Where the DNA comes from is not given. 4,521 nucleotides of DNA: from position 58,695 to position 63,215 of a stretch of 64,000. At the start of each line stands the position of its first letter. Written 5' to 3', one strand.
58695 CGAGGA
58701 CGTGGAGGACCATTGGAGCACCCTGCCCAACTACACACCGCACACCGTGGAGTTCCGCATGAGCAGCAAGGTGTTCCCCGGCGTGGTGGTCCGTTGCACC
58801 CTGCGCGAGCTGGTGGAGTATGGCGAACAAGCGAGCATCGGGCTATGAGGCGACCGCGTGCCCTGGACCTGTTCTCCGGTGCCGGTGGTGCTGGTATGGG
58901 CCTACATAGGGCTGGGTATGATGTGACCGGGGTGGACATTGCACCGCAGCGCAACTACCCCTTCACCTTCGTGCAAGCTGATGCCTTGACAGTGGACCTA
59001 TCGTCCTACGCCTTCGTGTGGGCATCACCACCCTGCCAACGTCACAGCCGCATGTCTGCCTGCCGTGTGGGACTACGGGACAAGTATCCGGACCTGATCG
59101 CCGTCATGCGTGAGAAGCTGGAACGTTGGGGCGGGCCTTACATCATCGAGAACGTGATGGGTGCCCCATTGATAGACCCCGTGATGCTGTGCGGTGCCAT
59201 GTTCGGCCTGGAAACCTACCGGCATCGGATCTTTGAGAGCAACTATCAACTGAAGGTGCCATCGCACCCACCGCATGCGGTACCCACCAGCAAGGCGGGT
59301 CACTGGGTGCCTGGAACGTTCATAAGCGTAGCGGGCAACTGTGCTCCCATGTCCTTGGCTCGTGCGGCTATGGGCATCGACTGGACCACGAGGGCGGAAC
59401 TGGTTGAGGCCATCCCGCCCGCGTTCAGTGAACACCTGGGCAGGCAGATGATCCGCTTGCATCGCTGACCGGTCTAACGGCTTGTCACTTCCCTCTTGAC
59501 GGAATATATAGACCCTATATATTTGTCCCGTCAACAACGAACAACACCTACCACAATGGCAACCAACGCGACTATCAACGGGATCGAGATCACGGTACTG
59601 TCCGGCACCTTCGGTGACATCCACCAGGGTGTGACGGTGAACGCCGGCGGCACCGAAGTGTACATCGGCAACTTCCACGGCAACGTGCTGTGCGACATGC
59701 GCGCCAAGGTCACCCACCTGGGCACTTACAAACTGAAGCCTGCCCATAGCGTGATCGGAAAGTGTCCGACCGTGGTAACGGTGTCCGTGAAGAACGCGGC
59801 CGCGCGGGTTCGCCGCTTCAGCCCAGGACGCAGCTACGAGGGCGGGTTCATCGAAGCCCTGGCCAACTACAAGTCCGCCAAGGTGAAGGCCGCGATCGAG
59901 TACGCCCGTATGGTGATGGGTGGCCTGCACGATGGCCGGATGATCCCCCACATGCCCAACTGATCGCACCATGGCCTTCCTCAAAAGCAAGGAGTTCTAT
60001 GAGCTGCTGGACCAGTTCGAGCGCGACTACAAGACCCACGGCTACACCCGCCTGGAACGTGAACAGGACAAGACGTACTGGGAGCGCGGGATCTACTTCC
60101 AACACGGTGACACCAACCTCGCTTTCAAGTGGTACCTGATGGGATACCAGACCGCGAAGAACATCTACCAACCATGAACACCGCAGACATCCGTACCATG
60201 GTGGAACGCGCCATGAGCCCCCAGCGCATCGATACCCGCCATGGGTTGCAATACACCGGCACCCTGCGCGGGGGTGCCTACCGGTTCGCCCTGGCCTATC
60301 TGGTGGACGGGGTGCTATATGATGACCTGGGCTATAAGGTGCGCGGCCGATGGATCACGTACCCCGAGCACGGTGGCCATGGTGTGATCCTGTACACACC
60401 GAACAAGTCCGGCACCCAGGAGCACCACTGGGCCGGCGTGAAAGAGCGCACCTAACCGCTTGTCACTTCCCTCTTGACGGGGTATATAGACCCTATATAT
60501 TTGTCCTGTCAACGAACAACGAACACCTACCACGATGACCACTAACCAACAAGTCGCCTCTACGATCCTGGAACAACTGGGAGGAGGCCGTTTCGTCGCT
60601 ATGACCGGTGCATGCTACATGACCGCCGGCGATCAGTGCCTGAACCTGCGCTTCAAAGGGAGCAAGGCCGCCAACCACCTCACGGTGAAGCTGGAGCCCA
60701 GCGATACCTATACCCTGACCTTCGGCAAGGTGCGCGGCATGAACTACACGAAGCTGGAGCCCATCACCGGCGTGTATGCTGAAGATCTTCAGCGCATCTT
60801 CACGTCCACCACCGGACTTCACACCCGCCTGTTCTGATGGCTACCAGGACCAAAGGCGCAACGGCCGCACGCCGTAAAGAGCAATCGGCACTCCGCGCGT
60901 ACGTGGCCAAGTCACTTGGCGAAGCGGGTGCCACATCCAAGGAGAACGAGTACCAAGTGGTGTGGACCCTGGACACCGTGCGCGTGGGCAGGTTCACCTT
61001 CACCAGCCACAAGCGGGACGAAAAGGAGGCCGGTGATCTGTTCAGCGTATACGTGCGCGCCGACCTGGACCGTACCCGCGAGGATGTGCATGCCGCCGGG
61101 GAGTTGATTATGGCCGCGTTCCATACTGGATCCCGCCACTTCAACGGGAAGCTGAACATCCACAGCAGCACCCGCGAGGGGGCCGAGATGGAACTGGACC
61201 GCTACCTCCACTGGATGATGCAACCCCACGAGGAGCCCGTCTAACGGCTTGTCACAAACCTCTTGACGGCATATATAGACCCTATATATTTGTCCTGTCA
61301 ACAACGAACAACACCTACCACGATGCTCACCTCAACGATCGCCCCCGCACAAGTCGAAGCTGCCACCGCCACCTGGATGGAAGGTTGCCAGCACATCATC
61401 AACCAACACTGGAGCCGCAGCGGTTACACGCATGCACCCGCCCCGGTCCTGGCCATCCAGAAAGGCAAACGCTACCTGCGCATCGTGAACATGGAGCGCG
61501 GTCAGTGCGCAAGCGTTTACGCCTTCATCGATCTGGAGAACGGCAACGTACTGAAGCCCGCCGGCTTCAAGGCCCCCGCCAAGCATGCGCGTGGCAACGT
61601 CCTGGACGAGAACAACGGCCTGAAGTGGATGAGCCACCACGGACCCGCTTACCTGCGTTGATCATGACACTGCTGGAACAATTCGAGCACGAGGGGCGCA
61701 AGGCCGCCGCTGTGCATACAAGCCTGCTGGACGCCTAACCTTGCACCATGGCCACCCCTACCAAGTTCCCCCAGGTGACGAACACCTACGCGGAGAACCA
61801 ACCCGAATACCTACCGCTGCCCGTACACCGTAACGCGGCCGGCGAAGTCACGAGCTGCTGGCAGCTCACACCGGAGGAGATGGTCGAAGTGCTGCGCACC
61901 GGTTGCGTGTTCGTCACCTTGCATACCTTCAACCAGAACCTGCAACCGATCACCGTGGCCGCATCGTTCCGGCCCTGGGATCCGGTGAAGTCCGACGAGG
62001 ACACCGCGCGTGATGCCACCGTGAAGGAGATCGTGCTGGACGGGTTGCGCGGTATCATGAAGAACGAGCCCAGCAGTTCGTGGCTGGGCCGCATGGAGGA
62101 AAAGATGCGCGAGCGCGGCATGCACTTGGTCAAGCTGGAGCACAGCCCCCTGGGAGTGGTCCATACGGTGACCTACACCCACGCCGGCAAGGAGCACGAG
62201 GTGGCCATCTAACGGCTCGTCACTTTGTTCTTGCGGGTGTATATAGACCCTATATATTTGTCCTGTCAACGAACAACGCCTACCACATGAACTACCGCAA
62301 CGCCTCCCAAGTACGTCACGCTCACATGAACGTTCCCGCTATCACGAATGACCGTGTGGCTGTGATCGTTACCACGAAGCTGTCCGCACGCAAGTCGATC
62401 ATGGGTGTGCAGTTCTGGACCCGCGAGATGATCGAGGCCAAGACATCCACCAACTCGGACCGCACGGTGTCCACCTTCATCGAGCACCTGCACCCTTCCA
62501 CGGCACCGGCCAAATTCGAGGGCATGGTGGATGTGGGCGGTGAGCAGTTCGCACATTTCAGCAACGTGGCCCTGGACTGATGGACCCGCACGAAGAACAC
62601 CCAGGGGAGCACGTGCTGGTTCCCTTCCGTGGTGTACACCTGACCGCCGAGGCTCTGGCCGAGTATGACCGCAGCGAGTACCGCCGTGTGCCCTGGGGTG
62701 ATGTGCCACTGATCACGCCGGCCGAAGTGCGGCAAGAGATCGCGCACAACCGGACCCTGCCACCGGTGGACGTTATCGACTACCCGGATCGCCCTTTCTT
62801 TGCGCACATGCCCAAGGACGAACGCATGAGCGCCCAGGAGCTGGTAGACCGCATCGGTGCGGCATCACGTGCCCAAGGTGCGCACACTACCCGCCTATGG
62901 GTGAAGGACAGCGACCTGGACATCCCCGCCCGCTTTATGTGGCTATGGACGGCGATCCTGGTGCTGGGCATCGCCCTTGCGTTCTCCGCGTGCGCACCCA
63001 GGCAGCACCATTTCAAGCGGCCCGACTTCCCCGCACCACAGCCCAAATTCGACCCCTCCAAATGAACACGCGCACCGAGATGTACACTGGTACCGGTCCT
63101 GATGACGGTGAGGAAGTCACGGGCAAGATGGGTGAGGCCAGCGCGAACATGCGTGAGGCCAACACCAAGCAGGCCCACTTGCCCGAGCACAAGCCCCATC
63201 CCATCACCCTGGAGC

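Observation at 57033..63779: Seven near-identical ~80-bp promoter+leader cassettes (PeSL-like) split the right-hand 7 kb into mini-operons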

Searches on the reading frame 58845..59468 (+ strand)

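Call 13: search_protein_families(library=phrogs, proteins=[window:58845-59468:+], max_evalue=0.01)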
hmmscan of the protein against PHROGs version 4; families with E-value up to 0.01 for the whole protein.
window:58845-59468:+ (207 aa): 4 families
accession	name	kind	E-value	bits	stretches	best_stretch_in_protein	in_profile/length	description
phrog_363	-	other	4.2e-33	115.8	1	1-201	51-213/327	DNA methyltransferase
phrog_116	-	other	3.7e-08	33.1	1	1-69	205-285/779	DNA methyltransferase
phrog_5999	-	other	5.7e-06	27.3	0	6-25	5-24/109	DNA methyltransferase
phrog_757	-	other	0.00013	22.1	1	1-103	12-127/247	DNA methyltransferase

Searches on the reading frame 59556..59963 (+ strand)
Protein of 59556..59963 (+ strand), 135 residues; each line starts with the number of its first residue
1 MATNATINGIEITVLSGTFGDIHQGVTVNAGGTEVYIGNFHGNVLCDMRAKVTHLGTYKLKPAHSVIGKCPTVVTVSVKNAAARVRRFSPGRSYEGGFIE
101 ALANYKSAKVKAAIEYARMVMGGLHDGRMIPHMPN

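Call 13: search_protein_families(library=phrogs, proteins=[window:59556-59963:+], max_evalue=0.01)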
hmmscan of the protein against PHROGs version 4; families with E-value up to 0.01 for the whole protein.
window:59556-59963:+ (135 aa): 0 families

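Call 54: search_protein_families(library=pfam, proteins=[window:59556-59963:+], max_evalue=0.1)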
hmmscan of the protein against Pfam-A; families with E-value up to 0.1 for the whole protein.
window:59556-59963:+ (135 aa): 2 families
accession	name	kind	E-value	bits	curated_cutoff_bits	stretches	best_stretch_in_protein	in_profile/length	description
PF22314.2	NPC1_MLD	-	0.067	13.4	27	1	72-112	170-210/216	NPC1, middle luminal domain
PF09663.15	Amido_AtzD_TrzD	-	0.084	12.4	25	0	100-133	57-90/358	Amidohydrolase ring-opening protein (Amido_AtzD_TrzD)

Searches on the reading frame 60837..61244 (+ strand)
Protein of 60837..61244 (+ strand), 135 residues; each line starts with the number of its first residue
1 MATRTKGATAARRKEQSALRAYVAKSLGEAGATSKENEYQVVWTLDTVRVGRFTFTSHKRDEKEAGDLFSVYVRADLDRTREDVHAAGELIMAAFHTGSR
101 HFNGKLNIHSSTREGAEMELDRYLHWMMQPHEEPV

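Call 13: search_protein_families(library=phrogs, proteins=[window:60837-61244:+], max_evalue=0.01)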
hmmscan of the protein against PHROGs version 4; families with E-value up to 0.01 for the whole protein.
window:60837-61244:+ (135 aa): 0 families

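Call 54: search_protein_families(library=pfam, proteins=[window:60837-61244:+], max_evalue=0.1)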
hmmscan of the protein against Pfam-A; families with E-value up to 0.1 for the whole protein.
window:60837-61244:+ (135 aa): 1 family
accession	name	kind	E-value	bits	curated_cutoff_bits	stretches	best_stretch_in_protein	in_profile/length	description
PF05404.17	TRAP-delta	-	0.065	13.2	25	1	16-55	53-92/162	Translocon-associated protein, delta subunit precursor (TRAP-delta)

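Call 71: find_homologous_proteins(query=window:60837-61244:+, max_evalue=0.001)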
Query window:60837-61244:+ (135 aa): 2 proteins with E <= 0.001 among 13 candidates.
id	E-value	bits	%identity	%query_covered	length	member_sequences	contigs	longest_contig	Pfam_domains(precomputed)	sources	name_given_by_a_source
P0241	1.4e-83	295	100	100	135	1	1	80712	-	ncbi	-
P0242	4.6e-41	158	61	91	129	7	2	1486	-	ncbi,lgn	-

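Call 72: find_encoding_contigs(protein=P0241, flank=10000, max_places=3)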
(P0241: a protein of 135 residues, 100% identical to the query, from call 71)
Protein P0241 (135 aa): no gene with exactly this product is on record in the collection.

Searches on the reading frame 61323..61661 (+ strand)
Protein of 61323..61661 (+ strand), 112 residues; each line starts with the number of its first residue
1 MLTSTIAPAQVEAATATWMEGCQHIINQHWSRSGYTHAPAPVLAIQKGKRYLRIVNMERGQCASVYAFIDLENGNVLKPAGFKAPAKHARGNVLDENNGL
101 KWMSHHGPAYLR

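Call 13: search_protein_families(library=phrogs, proteins=[window:61323-61661:+], max_evalue=0.01)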
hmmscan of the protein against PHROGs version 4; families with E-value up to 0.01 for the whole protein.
window:61323-61661:+ (112 aa): 4 families
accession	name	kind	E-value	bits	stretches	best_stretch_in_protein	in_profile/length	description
phrog_5014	-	unknown function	1.7e-19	71.1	1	23-112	12-110/110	-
phrog_818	-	unknown function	8.1e-15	56.5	1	28-98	39-109/127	-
phrog_3274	-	unknown function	1e-11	46.4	1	24-94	17-94/113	-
phrog_10383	-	unknown function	1e-10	43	1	44-107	51-117/125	-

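Call 17: find_encoding_contigs(protein=window:61323-61661:+, flank=10000, max_places=6)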
Protein window:61323-61661:+ (112 aa): 1 contig read that carries it; 1 place shown.
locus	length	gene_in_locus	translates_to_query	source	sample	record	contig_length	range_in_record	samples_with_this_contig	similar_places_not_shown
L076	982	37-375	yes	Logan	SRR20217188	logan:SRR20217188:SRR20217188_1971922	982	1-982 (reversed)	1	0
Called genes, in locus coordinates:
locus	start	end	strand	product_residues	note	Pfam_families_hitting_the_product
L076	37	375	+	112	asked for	PF24835:DUF7717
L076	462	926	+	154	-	-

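Call 55: search_protein_families(library=pfam, proteins=[window:61323-61661:+], max_evalue=0.1)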
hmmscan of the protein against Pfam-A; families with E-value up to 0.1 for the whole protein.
window:61323-61661:+ (112 aa): 1 family
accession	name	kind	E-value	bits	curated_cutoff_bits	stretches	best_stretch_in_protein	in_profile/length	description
PF24835.1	DUF7717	-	4.4e-13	49.9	27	1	41-98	43-100/117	Family of unknown function (DUF7717)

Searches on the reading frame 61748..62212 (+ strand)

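Call 13: search_protein_families(library=phrogs, proteins=[window:61748-62212:+], max_evalue=0.01)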
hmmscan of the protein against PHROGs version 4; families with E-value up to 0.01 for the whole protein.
window:61748-62212:+ (154 aa): 2 families
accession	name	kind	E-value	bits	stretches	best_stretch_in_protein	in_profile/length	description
phrog_25433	-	unknown function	0.00067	20.4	1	22-72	152-204/210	-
phrog_11885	-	unknown function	0.0015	19.7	0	9-56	12-58/100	-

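Call 55: search_protein_families(library=pfam, proteins=[window:61748-62212:+], max_evalue=0.1)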
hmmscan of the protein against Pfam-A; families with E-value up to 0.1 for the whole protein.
window:61748-62212:+ (154 aa): 0 families

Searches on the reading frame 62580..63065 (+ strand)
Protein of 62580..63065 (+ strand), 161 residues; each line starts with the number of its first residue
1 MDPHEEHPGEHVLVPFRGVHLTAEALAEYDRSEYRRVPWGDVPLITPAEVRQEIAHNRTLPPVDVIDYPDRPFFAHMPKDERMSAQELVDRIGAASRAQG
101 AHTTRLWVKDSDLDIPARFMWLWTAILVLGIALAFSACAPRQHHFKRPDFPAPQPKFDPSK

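Call 13: search_protein_families(library=phrogs, proteins=[window:62580-63065:+], max_evalue=0.01)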
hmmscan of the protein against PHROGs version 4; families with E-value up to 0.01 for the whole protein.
window:62580-63065:+ (161 aa): 0 families

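Call 20: find_encoding_contigs(protein=window:62580-63065:+, flank=10000, max_places=4)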
Protein window:62580-63065:+ (161 aa): 1 contig read that carries it; 1 place shown.
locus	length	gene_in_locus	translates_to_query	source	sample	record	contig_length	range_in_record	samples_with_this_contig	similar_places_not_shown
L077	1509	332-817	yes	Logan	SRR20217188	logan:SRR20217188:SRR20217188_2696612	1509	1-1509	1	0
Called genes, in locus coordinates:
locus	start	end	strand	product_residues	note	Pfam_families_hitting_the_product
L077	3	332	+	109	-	?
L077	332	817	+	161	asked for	-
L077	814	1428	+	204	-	-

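Call 55: search_protein_families(library=pfam, proteins=[window:62580-63065:+], max_evalue=0.1)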
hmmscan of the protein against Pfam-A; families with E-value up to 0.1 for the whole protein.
window:62580-63065:+ (161 aa): 0 families
